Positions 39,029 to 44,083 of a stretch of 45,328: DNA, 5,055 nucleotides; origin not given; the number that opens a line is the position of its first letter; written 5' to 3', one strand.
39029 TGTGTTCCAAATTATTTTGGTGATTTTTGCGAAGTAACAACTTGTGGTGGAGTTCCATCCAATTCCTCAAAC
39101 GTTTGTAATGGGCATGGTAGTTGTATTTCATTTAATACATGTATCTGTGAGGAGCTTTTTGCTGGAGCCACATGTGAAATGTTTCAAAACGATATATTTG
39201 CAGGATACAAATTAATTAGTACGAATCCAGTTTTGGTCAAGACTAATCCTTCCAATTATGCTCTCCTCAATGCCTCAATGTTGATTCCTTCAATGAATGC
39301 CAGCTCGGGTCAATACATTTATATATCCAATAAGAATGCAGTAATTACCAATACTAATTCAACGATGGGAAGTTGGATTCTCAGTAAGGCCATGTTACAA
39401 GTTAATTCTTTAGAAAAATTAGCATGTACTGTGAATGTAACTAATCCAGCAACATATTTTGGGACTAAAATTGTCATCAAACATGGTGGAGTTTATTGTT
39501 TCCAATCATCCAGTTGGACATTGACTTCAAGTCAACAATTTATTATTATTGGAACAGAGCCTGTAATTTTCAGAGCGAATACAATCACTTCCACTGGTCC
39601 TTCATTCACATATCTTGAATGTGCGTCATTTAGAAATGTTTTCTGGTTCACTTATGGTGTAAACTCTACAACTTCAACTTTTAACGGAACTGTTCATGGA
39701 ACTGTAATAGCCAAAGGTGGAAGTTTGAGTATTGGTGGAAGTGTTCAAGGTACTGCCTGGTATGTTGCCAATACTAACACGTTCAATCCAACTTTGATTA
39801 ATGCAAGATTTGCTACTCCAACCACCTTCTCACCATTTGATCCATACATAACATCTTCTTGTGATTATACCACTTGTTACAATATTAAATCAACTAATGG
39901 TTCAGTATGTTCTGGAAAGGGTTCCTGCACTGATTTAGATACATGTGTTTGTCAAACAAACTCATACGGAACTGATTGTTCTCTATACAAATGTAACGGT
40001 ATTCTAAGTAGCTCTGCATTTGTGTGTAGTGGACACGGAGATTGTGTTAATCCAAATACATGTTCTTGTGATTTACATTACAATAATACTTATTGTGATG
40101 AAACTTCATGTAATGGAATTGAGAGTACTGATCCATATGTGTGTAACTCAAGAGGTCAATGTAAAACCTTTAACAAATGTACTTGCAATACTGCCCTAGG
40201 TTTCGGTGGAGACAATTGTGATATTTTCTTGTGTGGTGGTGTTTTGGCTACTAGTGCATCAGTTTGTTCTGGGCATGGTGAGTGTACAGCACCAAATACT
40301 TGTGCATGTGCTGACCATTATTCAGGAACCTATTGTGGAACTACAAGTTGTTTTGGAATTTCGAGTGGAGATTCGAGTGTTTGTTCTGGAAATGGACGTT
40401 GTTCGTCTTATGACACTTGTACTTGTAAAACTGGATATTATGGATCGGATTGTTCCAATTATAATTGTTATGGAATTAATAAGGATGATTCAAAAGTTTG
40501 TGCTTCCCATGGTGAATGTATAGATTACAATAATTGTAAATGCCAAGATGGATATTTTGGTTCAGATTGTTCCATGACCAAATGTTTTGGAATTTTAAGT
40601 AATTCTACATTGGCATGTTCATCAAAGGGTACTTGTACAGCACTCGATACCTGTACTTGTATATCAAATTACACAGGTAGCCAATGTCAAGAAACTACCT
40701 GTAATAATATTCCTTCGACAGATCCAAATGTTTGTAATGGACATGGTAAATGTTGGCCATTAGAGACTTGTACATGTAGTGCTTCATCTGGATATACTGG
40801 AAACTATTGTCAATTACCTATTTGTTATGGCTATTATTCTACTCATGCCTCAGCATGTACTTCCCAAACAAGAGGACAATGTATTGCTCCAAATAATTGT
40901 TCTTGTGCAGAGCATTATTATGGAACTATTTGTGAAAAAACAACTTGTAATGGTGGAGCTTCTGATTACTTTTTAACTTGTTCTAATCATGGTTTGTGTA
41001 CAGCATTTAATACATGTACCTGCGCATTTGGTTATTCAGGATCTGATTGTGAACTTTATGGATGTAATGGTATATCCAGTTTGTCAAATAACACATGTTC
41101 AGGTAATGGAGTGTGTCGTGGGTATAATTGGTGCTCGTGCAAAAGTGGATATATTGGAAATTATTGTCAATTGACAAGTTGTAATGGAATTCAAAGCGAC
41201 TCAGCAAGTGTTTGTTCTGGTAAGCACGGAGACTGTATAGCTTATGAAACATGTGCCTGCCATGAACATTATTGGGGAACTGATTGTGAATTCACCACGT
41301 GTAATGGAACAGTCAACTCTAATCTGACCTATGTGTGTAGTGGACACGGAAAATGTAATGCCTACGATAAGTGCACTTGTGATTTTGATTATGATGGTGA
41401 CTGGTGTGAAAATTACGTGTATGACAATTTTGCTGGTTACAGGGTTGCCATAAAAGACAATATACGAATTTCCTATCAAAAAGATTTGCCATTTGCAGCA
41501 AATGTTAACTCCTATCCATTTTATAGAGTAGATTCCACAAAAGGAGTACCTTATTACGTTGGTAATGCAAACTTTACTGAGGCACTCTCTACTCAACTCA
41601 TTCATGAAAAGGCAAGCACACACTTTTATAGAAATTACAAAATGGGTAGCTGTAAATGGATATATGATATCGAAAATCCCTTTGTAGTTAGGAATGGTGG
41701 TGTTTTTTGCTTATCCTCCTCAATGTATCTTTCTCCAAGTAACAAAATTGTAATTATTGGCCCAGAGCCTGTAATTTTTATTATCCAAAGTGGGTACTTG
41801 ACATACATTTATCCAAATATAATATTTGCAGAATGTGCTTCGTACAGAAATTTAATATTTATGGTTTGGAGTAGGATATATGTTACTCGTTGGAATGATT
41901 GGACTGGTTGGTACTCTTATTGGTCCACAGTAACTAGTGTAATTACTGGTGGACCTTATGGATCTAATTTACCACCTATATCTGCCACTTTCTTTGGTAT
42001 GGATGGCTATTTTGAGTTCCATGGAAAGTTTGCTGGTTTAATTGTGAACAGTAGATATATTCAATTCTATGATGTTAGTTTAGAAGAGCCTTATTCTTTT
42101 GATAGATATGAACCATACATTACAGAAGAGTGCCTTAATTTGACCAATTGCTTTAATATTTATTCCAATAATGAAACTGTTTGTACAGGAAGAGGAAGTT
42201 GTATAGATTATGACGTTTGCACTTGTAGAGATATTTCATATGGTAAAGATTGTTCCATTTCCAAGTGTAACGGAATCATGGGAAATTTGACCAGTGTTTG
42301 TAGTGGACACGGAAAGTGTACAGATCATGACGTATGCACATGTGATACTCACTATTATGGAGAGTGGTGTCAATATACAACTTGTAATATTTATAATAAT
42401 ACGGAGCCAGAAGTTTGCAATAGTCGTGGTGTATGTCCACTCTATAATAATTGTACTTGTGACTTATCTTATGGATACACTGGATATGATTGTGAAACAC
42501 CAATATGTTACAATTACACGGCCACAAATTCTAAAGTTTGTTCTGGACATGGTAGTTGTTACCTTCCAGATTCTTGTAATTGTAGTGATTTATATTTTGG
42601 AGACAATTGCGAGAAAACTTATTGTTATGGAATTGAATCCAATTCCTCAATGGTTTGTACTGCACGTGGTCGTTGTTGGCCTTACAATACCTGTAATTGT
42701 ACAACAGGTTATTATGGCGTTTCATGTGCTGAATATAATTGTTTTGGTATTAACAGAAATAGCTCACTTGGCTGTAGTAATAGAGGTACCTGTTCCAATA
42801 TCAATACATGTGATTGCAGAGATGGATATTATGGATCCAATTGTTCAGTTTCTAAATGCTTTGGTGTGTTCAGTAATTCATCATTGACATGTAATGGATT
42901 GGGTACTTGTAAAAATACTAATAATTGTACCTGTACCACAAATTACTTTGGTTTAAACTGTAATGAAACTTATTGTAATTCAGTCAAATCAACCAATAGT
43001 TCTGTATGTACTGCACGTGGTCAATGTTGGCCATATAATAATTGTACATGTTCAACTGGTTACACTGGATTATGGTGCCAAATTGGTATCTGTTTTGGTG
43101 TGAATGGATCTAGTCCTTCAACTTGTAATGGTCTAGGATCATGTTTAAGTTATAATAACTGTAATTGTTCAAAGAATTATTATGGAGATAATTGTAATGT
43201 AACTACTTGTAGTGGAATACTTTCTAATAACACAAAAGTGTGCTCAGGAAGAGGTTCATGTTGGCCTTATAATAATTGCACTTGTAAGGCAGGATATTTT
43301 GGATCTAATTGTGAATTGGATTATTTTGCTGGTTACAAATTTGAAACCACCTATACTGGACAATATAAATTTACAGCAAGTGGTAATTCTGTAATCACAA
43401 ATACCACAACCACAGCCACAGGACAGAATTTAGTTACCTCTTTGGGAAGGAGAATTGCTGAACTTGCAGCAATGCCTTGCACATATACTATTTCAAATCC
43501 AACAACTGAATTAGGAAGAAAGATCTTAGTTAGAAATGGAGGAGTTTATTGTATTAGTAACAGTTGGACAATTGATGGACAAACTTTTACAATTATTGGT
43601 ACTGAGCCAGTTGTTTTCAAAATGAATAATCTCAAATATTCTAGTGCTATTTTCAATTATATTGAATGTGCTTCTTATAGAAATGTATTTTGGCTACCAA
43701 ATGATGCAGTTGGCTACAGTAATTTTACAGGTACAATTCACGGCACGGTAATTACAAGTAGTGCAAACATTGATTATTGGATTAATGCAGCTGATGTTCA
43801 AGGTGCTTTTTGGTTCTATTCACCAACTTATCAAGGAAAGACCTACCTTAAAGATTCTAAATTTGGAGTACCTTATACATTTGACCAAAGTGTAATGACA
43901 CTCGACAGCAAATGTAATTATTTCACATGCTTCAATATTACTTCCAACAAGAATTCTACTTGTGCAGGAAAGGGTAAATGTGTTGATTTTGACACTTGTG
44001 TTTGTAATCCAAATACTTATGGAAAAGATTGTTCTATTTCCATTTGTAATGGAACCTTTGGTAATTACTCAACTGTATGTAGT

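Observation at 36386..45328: Giant EGF-array protein carrying five copies of a ~220-aa module that looks like an ice-binding-like (DUF3494) beta-helix domain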

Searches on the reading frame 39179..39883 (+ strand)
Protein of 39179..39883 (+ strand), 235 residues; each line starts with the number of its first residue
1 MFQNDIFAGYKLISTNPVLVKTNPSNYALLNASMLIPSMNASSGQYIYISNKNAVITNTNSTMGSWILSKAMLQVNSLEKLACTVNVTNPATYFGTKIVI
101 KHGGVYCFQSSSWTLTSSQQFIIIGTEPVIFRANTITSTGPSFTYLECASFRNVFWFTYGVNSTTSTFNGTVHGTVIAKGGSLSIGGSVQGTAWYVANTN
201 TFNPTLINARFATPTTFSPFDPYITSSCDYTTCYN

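Call 7: search_protein_families(library=pfam, proteins=[window:39179-39883:+], max_evalue=10)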
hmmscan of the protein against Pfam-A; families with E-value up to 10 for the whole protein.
window:39179-39883:+ (235 aa): 1 family
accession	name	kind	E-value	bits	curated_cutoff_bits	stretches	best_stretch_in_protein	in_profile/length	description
PF01537.23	Herpes_glycop_D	-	0.035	15.1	21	1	19-59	73-114/118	Herpesvirus glycoprotein D/GG/GX domain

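Call 8: search_protein_families(library=ncbifam, proteins=[window:39179-39883:+], max_evalue=10)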
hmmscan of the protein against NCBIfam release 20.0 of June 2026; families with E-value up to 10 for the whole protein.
window:39179-39883:+ (235 aa): 0 families

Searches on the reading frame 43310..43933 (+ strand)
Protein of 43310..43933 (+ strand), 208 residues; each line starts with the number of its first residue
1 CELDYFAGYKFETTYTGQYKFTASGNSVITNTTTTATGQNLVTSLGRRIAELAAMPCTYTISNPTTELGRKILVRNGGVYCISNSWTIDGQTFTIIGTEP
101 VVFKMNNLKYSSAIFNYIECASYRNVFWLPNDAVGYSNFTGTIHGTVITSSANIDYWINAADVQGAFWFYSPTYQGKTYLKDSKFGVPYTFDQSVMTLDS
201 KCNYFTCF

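Call 7: search_protein_families(library=pfam, proteins=[window:43310-43933:+], max_evalue=10)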
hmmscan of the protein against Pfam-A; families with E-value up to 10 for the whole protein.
window:43310-43933:+ (208 aa): 1 family
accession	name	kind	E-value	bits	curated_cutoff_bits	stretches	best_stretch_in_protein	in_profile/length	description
PF07405.16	DUF1506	-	0.11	13.2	25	1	110-206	28-117/127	Protein of unknown function (DUF1506)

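Call 8: search_protein_families(library=ncbifam, proteins=[window:43310-43933:+], max_evalue=10)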
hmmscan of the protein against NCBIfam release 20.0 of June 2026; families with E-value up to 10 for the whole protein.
window:43310-43933:+ (208 aa): 0 families

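Call 33: search_solved_structures(query=A2, max_evalue=10, show_alignments=2)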
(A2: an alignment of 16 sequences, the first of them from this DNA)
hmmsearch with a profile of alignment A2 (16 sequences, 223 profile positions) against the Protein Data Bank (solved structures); distinct sequences matched with E-value up to 10: 6.
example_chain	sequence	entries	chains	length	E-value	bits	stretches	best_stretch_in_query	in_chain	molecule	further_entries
5uyt_A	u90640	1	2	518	2.8e-07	33.9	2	43-197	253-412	Ice-binding protein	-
6bg8_A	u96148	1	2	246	3.4e-05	27.1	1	101-202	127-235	Ig domain protein, group 2 domain protein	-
6a8k_A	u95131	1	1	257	0.00013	25.2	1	101-211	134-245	Ice binding protein 1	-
7bwx_A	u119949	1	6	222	0.00073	22.8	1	129-205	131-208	Ice-binding protein isoform1a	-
7bwy_A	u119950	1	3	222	0.0015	21.7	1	129-205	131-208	Ice-binding protein isoform1a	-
7cea_B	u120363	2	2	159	1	12.5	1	72-112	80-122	HUTS-4 VL(C87Y)-SARAH(S37C) | HUTS-4 VL(C87Y)-SARAH(S37C),HUTS-4 VL(C87Y)-SARAH(S37C)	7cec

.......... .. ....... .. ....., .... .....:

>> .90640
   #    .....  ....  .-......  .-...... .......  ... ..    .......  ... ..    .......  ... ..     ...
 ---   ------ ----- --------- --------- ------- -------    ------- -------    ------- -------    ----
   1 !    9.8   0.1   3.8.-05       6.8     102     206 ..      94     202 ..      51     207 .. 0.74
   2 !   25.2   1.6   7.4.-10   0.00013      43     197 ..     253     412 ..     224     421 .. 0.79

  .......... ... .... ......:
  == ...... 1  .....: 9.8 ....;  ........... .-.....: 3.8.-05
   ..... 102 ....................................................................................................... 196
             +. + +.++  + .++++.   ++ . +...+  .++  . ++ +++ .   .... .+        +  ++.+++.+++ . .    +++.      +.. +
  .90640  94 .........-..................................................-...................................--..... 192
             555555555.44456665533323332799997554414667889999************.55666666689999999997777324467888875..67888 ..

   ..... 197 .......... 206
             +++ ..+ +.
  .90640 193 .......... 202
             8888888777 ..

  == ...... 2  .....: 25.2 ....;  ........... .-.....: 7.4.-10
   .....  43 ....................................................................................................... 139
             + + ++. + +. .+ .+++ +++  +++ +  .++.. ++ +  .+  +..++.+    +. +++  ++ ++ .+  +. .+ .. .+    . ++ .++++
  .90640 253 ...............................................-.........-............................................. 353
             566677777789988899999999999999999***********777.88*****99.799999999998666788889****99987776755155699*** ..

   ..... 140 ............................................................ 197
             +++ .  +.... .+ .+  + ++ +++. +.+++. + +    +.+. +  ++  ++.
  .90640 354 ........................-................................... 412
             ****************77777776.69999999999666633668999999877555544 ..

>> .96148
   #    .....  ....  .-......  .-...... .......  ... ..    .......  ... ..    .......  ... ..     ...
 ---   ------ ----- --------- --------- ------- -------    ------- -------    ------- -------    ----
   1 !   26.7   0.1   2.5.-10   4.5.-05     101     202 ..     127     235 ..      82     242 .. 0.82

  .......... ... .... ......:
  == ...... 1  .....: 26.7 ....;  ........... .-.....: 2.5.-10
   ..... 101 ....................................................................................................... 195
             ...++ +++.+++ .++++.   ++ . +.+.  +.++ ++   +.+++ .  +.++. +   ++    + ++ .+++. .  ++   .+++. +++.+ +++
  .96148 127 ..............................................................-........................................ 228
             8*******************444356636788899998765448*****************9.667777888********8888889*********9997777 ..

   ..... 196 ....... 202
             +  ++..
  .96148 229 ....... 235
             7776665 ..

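Call 41: predict_structure(alignment_id=A2)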
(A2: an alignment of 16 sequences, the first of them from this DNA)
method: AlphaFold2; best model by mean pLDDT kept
length: 204 residues; sequences in the alignment: 16
mean_pLDDT: 80.2   pTM: 0.82
mean pLDDT of the five models: 80.2, 80.1, 78.8, 77.5, 75.5
residues with pLDDT >= 90: 73; 70-90: 77; 50-70: 47; < 50: 7
segments of 3 or more residues with pLDDT < 50: 202-204
pLDDT, mean of each block of 10 residues (from residue 1): 67 62 68 75 87 95 92 96 93 92 93 88 89 82 86 80 85 69 69 52 41
secondary structure, 60 per line:
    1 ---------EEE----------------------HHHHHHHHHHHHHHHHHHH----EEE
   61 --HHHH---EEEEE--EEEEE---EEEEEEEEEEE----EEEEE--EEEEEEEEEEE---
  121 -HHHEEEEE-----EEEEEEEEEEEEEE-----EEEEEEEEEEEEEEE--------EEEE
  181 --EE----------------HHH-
elements in order: E10-12 H35-53 E58-60 H63-66 E70-74 E77-81 E85-95 E100-104 E107-117 E125-129 E135-148 E154-168 E177-180

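Call 44: fold_search(model_id=the predicted structure, library=pdb)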
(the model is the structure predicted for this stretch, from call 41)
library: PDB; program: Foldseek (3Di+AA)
matches with E <= 10: 99; with E <= 0.001: 9
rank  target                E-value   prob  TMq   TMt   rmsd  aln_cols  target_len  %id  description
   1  5uyt_B                2.2e-04  1.00  0.58  0.30   3.0       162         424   18  Crystal structure of ice binding protein from an Antarctic bacterium Flavobacteriaceae (released 2017-10-25)
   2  3wp9                  2.9e-04  1.00  0.53  0.49   4.5       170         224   18  Crystal structure of antifreeze protein from an Antarctic sea ice bacterium Colwellia sp. (released 2014-07-02)
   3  9lhr_B                3.2e-04  1.00  0.53  0.49   3.5       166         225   16  Crystal structure of Ice binding protein from Candidatus Cryosericum odellii SMC5 (released 2025-09-03)
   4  9li0_A                5.5e-04  1.00  0.43  0.40   6.0       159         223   17  Crystal structure of engineered ice-binding protein (M74I and A97V) from Candidatus Cryosericum odellii strain SMC5_16 (released 2025-09-03)
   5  6eio                  5.8e-04  1.00  0.54  0.50   3.5       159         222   16  Crystal structure of an ice binding protein from an Antarctic Biological Consortium (released 2018-03-28)
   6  5uyt_A                6.1e-04  1.00  0.54  0.28   3.4       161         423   16  Crystal structure of ice binding protein from an Antarctic bacterium Flavobacteriaceae (released 2017-10-25)
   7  9li0_B                6.7e-04  1.00  0.43  0.40   6.2       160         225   17  Crystal structure of engineered ice-binding protein (M74I and A97V) from Candidatus Cryosericum odellii strain SMC5_16 (released 2025-09-03)
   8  7ehk                  7.1e-04  1.00  0.47  0.45   4.7       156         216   15  Crystal structure of C107S mutant of FfIBP (released 2022-03-02)
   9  9lhn_B                8.3e-04  1.00  0.48  0.44   4.2       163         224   16  Crystal structure of Ice binding protein from Candidatus Cryosericum odellii SMC5 (released 2025-09-03)
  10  8x1o                  1.1e-03  1.00  0.49  0.47   4.6       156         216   15  Crystal structure of M249C/N270C mutant of FfIBP (released 2024-11-13)
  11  4nu3_B                1.2e-03  1.00  0.52  0.47   4.2       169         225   17  Crystal structure of mFfIBP, a capping head region swapped mutant of ice-binding protein (released 2014-04-16)
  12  9lhr_A                1.3e-03  1.00  0.52  0.48   3.8       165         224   14  Crystal structure of Ice binding protein from Candidatus Cryosericum odellii SMC5 (released 2025-09-03)
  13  6a8k                  1.5e-03  1.00  0.53  0.45   5.2       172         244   16  Crystal structure of Ice-binding Protein from a Sea-Ice Microalga (released 2018-11-07)
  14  4nu2                  1.5e-03  1.00  0.50  0.48   4.4       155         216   17  Crystal structure of an ice-binding protein (FfIBP) from the Antarctic bacterium, Flavobacterium frigoris PS1 (released 2014-04-16)
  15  5b5h                  2.0e-03  1.00  0.52  0.48   3.6       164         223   15  Hydrophobic ice-binding site confer hyperactivity on antifreeze protein from a snow mold fungus (released 2016-09-28)
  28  6bg8_A                1.4e-02  1.00  0.47  0.41   4.5       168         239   20  Shewanella frigidimarina ice-binding protein_1 DUF3494 Domain (released 2018-03-07)
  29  7bwx_A                3.4e-02  1.00  0.52  0.52   3.7       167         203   18  Crystal structure of ice-binding protein from an Antarctic ascomycete, Antarctomyces psychrotrophicus. (released 2020-05-27)
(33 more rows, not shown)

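Call 54: search_protein_families(library=pfam, alignment_id=A2, max_evalue=10)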
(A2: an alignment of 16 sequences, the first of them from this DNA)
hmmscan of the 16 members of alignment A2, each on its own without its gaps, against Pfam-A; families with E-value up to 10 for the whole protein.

A. member 1, seq(204 aa): 0 families

B. families by the number of members that match (of 16 scanned): 5 families
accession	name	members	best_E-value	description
PF11999.13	Ice_binding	4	1.2e-06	Ice-binding-like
PF01537.23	Herpes_glycop_D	1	0.035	Herpesvirus glycoprotein D/GG/GX domain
PF01560.22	HCV_NS1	1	0.063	Hepatitis C virus non-structural protein E2/NS1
PF08341.16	TED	1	0.24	Thioester domain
PF07732.21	Cu-oxidase_3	1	1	Multicopper oxidase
